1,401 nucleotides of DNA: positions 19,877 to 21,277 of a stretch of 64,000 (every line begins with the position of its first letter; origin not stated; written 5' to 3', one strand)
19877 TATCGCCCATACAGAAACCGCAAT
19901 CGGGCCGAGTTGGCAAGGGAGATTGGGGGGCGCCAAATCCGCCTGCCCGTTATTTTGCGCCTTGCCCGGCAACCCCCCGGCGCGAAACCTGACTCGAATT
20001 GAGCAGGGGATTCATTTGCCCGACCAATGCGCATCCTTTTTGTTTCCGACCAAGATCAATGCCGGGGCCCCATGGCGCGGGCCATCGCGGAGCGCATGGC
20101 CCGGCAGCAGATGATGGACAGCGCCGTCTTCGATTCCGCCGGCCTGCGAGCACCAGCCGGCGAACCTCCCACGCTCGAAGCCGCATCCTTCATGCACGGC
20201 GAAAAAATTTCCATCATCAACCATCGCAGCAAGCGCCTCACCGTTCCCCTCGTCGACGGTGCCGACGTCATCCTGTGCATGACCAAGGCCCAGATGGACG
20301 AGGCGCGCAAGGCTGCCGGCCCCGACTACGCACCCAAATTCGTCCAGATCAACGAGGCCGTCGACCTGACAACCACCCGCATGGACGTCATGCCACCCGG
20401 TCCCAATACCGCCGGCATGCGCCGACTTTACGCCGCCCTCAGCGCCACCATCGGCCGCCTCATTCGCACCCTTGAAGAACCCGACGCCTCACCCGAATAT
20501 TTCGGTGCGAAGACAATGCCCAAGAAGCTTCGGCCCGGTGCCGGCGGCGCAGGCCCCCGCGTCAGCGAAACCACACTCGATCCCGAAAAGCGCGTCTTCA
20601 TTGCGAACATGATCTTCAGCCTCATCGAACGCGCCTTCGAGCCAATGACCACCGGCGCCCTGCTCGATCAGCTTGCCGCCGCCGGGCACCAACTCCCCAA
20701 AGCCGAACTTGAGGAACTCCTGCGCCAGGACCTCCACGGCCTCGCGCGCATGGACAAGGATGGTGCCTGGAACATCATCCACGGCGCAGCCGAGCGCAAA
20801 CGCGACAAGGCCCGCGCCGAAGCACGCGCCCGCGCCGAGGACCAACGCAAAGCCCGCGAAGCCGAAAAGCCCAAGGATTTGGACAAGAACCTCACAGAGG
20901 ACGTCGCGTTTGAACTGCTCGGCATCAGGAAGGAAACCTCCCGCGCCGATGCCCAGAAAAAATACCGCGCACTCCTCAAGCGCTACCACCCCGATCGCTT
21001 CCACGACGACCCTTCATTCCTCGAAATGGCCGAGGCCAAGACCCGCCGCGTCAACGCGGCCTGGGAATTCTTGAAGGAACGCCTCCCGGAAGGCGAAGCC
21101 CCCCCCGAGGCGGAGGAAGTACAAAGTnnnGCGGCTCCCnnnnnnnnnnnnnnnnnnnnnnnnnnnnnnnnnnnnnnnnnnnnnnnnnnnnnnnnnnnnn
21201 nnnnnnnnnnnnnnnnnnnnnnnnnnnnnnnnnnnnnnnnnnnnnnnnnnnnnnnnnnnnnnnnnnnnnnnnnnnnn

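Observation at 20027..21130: Degenerate LMW-PTP/ArsC-like domain (nucleophile Cys to Ser) fused to a C-terminal J-domain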

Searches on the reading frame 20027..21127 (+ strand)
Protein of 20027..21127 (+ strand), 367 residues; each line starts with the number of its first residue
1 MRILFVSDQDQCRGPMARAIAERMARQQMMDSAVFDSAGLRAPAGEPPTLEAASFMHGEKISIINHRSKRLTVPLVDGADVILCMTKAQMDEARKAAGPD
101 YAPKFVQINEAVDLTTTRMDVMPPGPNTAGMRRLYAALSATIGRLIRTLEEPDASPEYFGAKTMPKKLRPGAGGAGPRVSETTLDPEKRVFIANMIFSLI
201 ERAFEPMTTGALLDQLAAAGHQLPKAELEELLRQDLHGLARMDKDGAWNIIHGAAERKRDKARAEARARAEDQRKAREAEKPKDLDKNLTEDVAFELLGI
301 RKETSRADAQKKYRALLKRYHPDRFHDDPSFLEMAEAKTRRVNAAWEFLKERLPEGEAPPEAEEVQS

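Call 3: search_protein_families(library=pfam, proteins=[window:20027-21127:+], max_evalue=10)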
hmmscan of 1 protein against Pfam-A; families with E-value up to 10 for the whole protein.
window:20027-21127:+ (367 aa): 3 families
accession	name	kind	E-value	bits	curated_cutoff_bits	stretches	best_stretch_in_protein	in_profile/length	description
PF01451.26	LMWPc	-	1.5e-14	54.8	23.2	1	3-122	1-119/144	Low molecular weight phosphotyrosine protein phosphatase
PF00226.36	DnaJ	-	1.3e-09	38.4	27.8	1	295-351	3-55/63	DnaJ domain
PF02413.22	Caudo_TAP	-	0.13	12.8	22.1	1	242-321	36-117/131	Caudovirales tail fibre assembly protein, lambda gpK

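Call 4: search_protein_families(library=ncbifam, proteins=[window:20027-21127:+], max_evalue=10)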
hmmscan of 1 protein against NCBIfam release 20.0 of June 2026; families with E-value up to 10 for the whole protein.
window:20027-21127:+ (367 aa): 21 families
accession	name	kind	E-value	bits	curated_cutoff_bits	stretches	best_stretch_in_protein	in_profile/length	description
NF006948.0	PRK09430.1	equivalog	1.8e-09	37.6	162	1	267-351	178-262/267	co-chaperone DjlA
TIGR02349.1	DnaJ_bact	equivalog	5.8e-07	29.2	377.2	1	295-351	3-55/354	molecular chaperone DnaJ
NF008035.0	PRK10767.1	subfamily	8e-07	28.4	338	1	295-351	7-59/374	molecular chaperone DnaJ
NF050028.1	CldAdptActJ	equivalog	4.6e-05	23.8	150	1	295-351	5-62/93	cold adaptation protein ActJcold adaptation protein ActJ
NF007520.0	PRK10126.1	equivalog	5.3e-05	23.7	243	1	3-93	5-90/147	low molecular weight protein-tyrosine-phosphatase Wzb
NF003449.0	PRK05014.1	equivalog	0.0002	21.5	189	1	305-354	16-66/172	co-chaperone HscB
NF008486.0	PRK11391.1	equivalog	0.00024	21.6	247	1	3-92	9-93/148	phosphotyrosine-protein phosphatase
NF010874.0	PRK14281.1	equivalog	0.00027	20.1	619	1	295-350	6-57/397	chaperone protein DnaJ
NF010871.0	PRK14278.1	equivalog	0.0003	19.8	502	1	295-350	6-56/378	molecular chaperone DnaJ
NF006502.0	PRK08937.3-2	equivalog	0.00041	19.9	259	1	289-351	201-263/275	adenylosuccinate lyase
NF010885.0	PRK14292.1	equivalog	0.00047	19.3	585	1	295-349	5-54/371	chaperone protein DnaJ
NF010894.0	PRK14301.1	equivalog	0.00097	18.2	548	1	294-351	6-59/373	chaperone protein DnaJ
NF037946.1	terminal_TopJ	equivalog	0.0027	16.3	300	1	295-349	8-57/810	terminal organelle assembly protein TopJ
TIGR03835.1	termin_org_DnaJ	equivalog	0.0045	15.4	512.25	1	295-330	5-39/871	terminal organelle assembly protein TopJ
NF010892.0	PRK14299.1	equivalog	0.0076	15.5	392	1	295-349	7-56/291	chaperone protein DnaJ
NF010053.0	PRK13530.1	subfamily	0.045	14.1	215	1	3-87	6-83/133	arsenate reductase (thioredoxin)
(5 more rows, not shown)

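Call 5: search_solved_structures(query=window:20027-21127:+, max_evalue=10, show_alignments=4)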
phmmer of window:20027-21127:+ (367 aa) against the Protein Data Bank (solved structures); distinct sequences matched with E-value up to 10: 78 (the best 60 are shown).
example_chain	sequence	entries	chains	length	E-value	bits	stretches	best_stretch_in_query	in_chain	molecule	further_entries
4egs_A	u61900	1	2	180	7.9e-10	41.7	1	1-146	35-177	Ribose 5-phosphate isomerase RpiB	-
4kk4_A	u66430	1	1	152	8e-08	35.1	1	1-124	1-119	Low molecular weight protein-tyrosine-phosphatase YwlE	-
1zgg_A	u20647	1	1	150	3.8e-07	32.9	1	1-124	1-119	Putative low molecular weight protein-tyrosine-phosphatase ywlE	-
4kk3_A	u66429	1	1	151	3.9e-07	32.9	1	1-124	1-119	Low molecular weight protein-tyrosine-phosphatase YwlE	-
4eti_A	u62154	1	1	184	7.6e-07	31.9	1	1-124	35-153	Low molecular weight protein-tyrosine-phosphatase ywlE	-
4etn_A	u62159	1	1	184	1.9e-05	27.3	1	1-124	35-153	Low molecular weight protein-tyrosine-phosphatase ywlE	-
6iws_A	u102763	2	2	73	8.5e-05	25.2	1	292-349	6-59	DnaJ homolog subfamily A member 3, mitochondrial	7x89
2dmx_A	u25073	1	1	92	0.00014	24.5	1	295-351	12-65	DnaJ homolog subfamily B member 8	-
4pic_A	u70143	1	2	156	0.00017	24.2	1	2-112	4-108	Arginine phosphatase Ywle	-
1bqz_A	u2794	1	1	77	0.0002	23.9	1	294-351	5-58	DNAJ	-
2dn9_A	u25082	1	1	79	0.00022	23.8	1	295-349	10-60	DnaJ homolog subfamily A member 3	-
2p4u_A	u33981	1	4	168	0.00038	23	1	3-94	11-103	Acid phosphatase 1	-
5nro_B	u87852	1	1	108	0.00041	22.9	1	294-351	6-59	Chaperone protein DnaJ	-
1bq0_A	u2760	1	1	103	0.00045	22.8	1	294-351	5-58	DNAJ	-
1xbl_A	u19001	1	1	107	0.00049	22.7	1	294-351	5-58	DNAJ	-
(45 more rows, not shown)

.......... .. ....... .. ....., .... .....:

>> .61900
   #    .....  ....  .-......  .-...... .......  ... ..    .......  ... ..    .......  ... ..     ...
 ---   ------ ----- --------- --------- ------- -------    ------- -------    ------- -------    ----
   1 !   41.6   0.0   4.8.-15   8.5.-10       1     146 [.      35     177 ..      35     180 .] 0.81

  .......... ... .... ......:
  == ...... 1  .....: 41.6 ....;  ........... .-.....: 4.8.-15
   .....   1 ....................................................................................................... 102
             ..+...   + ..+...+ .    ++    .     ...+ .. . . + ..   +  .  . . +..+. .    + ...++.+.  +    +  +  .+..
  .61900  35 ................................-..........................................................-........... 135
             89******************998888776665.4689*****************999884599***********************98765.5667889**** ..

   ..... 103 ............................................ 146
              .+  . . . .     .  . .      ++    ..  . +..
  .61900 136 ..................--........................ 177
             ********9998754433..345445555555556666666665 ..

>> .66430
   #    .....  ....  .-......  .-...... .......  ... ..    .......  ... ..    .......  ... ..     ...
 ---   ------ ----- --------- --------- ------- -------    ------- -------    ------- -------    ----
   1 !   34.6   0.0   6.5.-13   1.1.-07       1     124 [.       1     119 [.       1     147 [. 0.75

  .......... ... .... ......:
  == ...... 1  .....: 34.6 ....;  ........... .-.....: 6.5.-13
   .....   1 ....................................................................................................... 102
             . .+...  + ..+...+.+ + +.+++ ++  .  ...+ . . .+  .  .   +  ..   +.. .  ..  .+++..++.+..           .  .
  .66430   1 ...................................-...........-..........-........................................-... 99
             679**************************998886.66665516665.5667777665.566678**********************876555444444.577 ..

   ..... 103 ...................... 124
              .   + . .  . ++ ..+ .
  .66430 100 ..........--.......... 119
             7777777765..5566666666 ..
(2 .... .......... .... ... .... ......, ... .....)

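Call 6: find_homologous_proteins(query=window:20027-21127:+, max_evalue=0.001)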
Query window:20027-21127:+ (367 aa): 23 proteins with E <= 0.001 among 8000 candidates.
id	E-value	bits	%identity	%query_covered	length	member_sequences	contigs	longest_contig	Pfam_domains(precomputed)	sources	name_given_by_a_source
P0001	6.8e-226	767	100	96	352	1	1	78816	PF00226.37,PF01451.28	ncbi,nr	ncbi:DnaJ domain-containing protein [Candidatus Sumerlaeota bacterium]|nr:DnaJ domain-containing pro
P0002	4.2e-195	666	83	96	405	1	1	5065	PF00226.37,PF01451.28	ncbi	ncbi:MAG: DnaJ domain-containing protein [Candidatus Sumerlaeota bacterium]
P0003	7.7e-194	662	80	99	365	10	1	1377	PF00226.37,PF01451.28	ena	-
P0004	7.7e-155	533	65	99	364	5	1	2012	PF00226.37,PF01451.28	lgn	-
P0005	4.3e-124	432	54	97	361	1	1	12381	PF00226.37,PF01451.28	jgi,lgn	jgi:protein-tyrosine-phosphatase/DnaJ-domain-containing protein 1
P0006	1.7e-122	427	52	99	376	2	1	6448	PF00226.37,PF01451.28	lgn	-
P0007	2.9e-122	426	56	96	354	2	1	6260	PF00226.37,PF01451.28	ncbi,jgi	-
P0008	1.1e-120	421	53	97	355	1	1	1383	PF00226.37,PF01451.28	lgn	-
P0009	6.8e-118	412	55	93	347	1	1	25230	PF00226.37,PF01451.28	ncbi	-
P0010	3.3e-117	410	51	96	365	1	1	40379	PF00226.37,PF01451.28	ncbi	ncbi:hypothetical protein BH09SUM1_BH09SUM1_18370 [soil metagenome]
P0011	5.5e-117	409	53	97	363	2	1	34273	PF00226.37,PF01451.28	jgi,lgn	jgi:protein-tyrosine-phosphatase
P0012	2.1e-115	404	57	93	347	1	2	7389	PF00226.37,PF01451.28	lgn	-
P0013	4.8e-113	396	51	97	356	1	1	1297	PF00226.37,PF01451.28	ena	-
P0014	9.8e-110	385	52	96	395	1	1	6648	PF00226.37,PF01451.28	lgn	-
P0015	6.7e-109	382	52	97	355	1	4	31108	PF00226.37,PF01451.28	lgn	-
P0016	2.2e-108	381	51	92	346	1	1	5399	PF00226.37,PF01451.28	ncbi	-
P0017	2.0e-107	377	49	100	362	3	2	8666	PF00226.37,PF01451.28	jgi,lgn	jgi:protein-tyrosine-phosphatase/DnaJ-domain-containing protein 1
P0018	1.3e-106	375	48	97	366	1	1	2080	PF00226.37,PF01451.28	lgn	-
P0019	2.9e-103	364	47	93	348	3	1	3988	PF00226.37,PF01451.28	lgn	-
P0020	3.3e-103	364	48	92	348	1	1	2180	PF00226.37,PF01451.28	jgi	jgi:protein-tyrosine-phosphatase/DnaJ-domain-containing protein 1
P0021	3.1e-101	357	49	93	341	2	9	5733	PF00226.37,PF01451.28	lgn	-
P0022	5.6e-90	320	47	92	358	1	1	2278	PF00226.37,PF01451.28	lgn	-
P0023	3.4e-83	298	47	81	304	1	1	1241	PF01451.28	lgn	-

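Call 12: find_encoding_contigs(protein=P0010, flank=8000, max_places=2)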
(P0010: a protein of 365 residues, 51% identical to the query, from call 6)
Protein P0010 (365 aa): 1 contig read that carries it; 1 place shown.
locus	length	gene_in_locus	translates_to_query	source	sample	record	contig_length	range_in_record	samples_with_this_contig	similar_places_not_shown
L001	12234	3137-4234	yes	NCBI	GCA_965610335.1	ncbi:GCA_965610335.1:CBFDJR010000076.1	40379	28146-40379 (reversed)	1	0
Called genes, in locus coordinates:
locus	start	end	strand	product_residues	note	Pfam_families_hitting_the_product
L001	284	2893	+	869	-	-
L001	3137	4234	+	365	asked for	PF01451:LMWPc, PF00226:DnaJ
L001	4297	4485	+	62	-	PF05635:23S_rRNA_IVP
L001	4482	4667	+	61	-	PF05635:23S_rRNA_IVP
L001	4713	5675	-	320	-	PF14326:DUF4384, PF08308:PEGA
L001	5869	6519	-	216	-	-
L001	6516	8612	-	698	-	PF13191:AAA_16, PF13401:AAA_22, PF01471:PG_binding_1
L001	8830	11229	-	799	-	-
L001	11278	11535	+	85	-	PF08899:DUF1844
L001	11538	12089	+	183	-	PF01467:CTP_transf_like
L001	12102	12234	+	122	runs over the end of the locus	PF00581:Rhodanese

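Call 13: find_encoding_contigs(protein=P0011, flank=8000, max_places=2)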
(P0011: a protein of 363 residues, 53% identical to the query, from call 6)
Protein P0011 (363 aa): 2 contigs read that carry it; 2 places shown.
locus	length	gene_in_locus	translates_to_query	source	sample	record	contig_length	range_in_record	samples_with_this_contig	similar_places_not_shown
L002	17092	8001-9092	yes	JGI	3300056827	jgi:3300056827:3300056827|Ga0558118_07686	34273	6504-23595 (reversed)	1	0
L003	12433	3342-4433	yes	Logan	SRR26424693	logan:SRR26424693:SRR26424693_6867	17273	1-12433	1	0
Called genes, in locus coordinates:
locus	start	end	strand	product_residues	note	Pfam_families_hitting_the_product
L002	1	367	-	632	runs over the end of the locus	-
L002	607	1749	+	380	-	PF00226:DnaJ, PF01556:DnaJ_C, PF00684:DnaJ_CXXCXGXG, PF27439:DnaJ_C_2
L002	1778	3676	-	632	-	-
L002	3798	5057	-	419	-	PF06689:zf-C4_ClpX, PF00004:AAA, PF01078:Mg_chelatase (faint), PF07724:AAA_2, PF07728:AAA_5 (faint), PF10431:ClpB_D2-small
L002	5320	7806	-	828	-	-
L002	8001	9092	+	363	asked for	PF01451:LMWPc, PF00226:DnaJ (weak)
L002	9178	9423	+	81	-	PF04255:DUF433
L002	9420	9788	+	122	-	PF18480:DUF5615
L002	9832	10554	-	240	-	PF00550:PP-binding (weak)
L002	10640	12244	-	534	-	PF00005:ABC_tran, PF13191:AAA_16 (weak), PF00528:BPD_transp_1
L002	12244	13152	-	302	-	PF12974:Phosphonate-bd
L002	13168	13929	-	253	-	PF07963:N_methyl, PF08334:T2SSG (faint)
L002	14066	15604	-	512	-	PF00756:Esterase, PF00326:Peptidase_S9 (faint), PF13472:Lipase_GDSL_2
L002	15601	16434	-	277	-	PF01510:Amidase_2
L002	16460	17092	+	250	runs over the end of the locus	-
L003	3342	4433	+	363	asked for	PF01451:LMWPc, PF00226:DnaJ (weak)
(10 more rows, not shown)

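Call 14: find_encoding_contigs(protein=P0015, flank=8000, max_places=2)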
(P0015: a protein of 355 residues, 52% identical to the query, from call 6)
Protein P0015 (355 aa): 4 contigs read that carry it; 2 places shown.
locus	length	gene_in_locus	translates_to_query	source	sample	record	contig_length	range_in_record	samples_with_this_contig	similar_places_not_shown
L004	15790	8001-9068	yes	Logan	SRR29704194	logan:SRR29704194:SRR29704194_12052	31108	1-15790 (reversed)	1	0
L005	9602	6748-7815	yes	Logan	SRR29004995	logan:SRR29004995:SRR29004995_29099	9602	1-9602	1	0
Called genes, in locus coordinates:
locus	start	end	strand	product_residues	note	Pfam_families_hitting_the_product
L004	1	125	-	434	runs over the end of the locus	PF00155:Aminotran_1_2, PF01053:Cys_Met_Meta_PP (weak), PF01212:Beta_elim_lyase (weak)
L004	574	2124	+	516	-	PF00158:Sigma54_activat, PF14532:Sigma54_activ_2, PF07728:AAA_5 (weak), PF25601:AAA_lid_14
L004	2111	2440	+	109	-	-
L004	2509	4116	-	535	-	PF05199:GMC_oxred_C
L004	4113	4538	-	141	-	-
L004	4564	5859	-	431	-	PF00696:AA_kinase, PF01842:ACT, PF22468:ACT_9, PF13840:ACT_7, PF22468:ACT_9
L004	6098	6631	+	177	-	PF01842:ACT (faint), PF13740:ACT_6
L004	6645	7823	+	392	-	-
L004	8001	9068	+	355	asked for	PF01451:LMWPc, PF00226:DnaJ (weak)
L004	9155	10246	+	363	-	-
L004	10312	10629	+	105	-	PF01909:NTP_transf_2, PF18765:Polbeta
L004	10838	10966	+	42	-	PF01934:HepT-like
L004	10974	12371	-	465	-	-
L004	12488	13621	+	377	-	-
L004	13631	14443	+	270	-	PF06182:ABC2_membrane_6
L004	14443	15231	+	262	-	PF06182:ABC2_membrane_6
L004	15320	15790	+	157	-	?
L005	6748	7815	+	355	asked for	PF01451:LMWPc, PF00226:DnaJ (weak)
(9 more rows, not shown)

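Call 17: search_protein_families(library=pfam, proteins=[L004:6645-7823:+, L004:9155-10246:+], max_evalue=0.1)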
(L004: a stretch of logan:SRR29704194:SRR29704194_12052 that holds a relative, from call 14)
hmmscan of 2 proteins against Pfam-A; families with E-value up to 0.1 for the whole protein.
L004:6645-7823:+ (392 aa): 3 families
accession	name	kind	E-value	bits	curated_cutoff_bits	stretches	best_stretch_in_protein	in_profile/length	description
PF13374.12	TPR_10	-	0.011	16.2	27.5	0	232-251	8-27/42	Tetratricopeptide repeat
PF07719.23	TPR_2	-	0.014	15.9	27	0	350-366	7-23/34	Tetratricopeptide repeat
PF13428.12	TPR_14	-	0.028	15.6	23.5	0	349-368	6-25/44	Tetratricopeptide repeat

L004:9155-10246:+ (363 aa): 2 families
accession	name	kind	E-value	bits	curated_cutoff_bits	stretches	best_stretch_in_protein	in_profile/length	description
PF18565.7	Glyco_hydro2_C5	-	0.054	13.8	32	0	271-289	14-32/103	Glycoside hydrolase family 2 C-terminal domain 5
PF02369.22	Big_1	-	0.067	13.7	34.9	0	273-299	17-43/93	Bacterial Ig-like domain (group 1)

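Call 19: predict_structure(alignment_id=A1)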
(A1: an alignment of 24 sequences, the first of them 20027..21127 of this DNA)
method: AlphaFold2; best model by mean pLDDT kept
length: 367 residues; sequences in the alignment: 24
mean_pLDDT: 83.1   pTM: 0.49
mean pLDDT of the five models: 83.1, 83.0, 83.0, 81.9, 81.2
residues with pLDDT >= 90: 121; 70-90: 204; 50-70: 17; < 50: 25
segments of 3 or more residues with pLDDT < 50: 171-182, 284-286, 358-367
pLDDT, mean of each block of 10 residues (from residue 1): 94 95 91 90 87 93 89 88 96 92 94 84 89 94 93 89 79 42 70 90 84 88 84 87 87 84 80 70 56 85 84 87 73 82 86 65 38
secondary structure, 60 per line:
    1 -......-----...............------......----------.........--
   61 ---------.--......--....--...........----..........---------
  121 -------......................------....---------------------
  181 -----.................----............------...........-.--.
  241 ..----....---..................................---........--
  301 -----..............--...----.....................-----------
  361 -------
elements in order: E2-7 H13-27 E34-39 H50-58 H73-78 E81-84 H87-97 E105-107 H108-111 H128-149 H156-159 H186-202 H209-218 H225-235 E240-242 E247-250 H254-287 H291-298 H306-319 H329-349

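Call 22: search_protein_representatives(alignment_id=A1)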
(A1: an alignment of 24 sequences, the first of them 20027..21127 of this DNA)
Query: 24 sequences, 360 profile positions. Proteins with E-value up to 0.001 (for the whole library): 19300; up to 1e-10: 470; up to 1e-30: 19. The best 150 are listed.
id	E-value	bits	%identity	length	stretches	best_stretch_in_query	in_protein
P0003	3.1e-173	592.3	-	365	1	1-358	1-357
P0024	5.3e-122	423.8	-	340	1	16-356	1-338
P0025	7.4e-87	308.2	-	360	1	1-354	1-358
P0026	1.6e-85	303.8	-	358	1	1-354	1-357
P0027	9.7e-82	291.3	-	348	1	1-356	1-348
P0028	2.6e-80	286.6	-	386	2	1-286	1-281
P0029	4.8e-80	285.8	-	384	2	1-257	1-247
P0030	5.0e-79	282.4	-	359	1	1-356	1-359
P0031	4.5e-75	269.4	-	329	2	1-250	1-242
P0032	7.4e-72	258.8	-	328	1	1-354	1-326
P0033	2.3e-70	253.9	-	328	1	33-355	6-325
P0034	4.5e-69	249.7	-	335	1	1-357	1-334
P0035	6.7e-68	245.8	-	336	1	1-354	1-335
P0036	1.9e-65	237.8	-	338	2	1-251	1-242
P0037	1.4e-57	211.9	-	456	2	182-354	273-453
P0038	1.5e-57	211.7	-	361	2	1-152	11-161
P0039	3.4e-55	204.0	-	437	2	189-355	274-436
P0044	1.0e-19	87.3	-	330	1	3-173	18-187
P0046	3.2e-19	85.7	-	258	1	3-172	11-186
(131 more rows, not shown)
